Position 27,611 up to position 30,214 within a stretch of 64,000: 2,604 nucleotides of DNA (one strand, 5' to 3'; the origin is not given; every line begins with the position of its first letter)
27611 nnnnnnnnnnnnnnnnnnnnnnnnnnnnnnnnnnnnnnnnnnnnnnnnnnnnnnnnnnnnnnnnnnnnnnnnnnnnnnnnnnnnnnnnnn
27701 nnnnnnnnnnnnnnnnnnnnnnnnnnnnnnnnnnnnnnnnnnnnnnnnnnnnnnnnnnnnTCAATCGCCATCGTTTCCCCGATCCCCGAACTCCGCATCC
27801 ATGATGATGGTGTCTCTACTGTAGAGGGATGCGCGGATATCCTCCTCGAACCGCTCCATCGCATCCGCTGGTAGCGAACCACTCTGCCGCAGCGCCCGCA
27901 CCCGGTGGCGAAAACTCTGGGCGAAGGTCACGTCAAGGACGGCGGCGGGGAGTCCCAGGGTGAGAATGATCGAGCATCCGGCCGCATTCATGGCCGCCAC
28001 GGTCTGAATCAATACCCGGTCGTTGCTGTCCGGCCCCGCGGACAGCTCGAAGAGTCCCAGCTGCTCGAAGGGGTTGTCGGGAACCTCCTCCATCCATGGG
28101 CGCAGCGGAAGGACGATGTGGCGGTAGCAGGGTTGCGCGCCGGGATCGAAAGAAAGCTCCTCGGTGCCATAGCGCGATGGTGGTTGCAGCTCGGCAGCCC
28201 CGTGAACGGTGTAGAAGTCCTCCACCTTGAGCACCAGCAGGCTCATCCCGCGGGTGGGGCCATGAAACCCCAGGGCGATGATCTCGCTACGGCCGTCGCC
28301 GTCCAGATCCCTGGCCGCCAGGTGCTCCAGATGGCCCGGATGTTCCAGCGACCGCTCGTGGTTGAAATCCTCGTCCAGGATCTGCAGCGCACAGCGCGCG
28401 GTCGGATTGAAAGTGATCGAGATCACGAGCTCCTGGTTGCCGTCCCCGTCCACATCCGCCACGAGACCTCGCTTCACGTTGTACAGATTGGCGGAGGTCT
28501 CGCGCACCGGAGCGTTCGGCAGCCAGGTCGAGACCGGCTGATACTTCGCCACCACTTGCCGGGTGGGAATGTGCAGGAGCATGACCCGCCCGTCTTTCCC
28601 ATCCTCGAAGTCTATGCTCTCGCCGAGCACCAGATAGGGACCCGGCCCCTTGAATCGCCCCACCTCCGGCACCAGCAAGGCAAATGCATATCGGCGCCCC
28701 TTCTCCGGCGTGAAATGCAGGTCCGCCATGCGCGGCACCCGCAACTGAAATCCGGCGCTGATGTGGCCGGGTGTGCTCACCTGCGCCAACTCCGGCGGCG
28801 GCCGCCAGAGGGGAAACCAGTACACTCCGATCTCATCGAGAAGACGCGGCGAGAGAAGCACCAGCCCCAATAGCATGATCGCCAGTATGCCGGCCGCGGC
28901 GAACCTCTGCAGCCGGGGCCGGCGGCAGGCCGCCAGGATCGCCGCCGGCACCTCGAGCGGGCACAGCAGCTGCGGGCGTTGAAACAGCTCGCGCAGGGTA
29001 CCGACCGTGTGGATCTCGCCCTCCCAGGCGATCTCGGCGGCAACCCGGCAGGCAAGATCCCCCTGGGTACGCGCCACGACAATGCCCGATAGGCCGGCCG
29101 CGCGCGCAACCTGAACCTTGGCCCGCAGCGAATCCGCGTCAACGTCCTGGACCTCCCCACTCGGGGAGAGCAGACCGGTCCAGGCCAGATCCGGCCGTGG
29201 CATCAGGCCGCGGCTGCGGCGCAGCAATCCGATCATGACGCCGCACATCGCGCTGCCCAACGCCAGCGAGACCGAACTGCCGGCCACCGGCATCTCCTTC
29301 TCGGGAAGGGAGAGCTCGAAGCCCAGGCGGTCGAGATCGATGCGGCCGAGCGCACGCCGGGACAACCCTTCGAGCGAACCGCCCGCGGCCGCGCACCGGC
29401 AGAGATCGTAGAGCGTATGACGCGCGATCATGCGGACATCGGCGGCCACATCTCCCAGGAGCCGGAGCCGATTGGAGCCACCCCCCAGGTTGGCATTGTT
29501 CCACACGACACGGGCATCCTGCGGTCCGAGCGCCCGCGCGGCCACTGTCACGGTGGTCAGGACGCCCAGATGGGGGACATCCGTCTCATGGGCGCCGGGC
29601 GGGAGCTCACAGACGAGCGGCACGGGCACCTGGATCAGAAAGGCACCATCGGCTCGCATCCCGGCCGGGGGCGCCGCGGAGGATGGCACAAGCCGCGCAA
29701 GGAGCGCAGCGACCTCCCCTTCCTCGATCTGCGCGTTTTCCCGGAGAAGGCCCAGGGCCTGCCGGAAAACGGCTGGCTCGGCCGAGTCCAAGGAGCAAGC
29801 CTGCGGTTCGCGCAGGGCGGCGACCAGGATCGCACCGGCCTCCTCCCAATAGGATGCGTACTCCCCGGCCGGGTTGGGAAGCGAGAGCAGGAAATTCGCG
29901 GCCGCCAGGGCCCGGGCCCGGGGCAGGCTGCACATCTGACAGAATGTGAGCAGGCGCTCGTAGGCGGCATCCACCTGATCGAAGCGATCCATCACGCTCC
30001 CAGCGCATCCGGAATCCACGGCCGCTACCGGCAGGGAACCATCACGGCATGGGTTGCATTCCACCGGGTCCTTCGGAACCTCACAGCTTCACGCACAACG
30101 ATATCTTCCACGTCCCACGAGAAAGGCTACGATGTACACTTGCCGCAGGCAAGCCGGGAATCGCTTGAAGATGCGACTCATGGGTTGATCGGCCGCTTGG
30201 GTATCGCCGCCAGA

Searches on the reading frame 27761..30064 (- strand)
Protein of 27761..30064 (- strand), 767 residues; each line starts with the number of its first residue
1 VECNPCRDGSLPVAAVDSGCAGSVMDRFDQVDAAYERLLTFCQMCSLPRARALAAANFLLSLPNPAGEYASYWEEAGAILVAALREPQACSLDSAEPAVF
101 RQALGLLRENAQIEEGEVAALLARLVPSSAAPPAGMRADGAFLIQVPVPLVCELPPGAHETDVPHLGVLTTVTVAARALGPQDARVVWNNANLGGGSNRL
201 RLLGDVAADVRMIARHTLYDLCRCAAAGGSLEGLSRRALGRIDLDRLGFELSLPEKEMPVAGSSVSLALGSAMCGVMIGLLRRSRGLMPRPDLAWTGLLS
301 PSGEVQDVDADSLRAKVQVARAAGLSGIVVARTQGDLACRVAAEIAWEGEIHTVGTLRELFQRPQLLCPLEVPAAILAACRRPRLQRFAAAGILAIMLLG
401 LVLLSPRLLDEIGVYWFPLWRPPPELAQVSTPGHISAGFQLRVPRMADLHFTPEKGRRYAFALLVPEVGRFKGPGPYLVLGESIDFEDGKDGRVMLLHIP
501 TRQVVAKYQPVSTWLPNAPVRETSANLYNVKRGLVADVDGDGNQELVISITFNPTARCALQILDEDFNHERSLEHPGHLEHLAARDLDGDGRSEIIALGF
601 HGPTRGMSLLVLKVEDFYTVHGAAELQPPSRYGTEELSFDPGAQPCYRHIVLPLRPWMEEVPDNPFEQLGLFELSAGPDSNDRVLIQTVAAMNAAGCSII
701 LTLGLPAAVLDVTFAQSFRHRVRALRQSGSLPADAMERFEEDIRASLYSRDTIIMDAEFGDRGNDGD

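Call 3: search_protein_families(library=pfam, proteins=[window:27761-30064:-], max_evalue=0.1)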
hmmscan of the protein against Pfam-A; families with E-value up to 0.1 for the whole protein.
window:27761-30064:- (767 aa): 3 families
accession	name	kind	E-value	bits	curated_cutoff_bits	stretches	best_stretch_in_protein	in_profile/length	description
PF01839.29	FG-GAP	-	1.2e-05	25.5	22.1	0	534-549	6-21/37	FG-GAP repeat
PF13517.12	FG-GAP_3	-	0.00019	22.4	26.9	1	537-596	1-60/61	FG-GAP-like repeat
PF15907.11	Itfg2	-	0.055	13.2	27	0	529-551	74-96/330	Integrin-alpha FG-GAP repeat-containing protein 2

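Call 4: search_protein_families(library=ncbifam, proteins=[window:27761-30064:-], max_evalue=0.1)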
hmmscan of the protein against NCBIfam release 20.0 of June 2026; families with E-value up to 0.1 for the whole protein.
window:27761-30064:- (767 aa): 0 families

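Call 79: search_protein_families(library=padloc, proteins=[window:27761-30064:-], max_evalue=0.01)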
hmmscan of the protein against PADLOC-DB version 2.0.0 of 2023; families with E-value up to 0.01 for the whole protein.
window:27761-30064:- (767 aa): 0 families
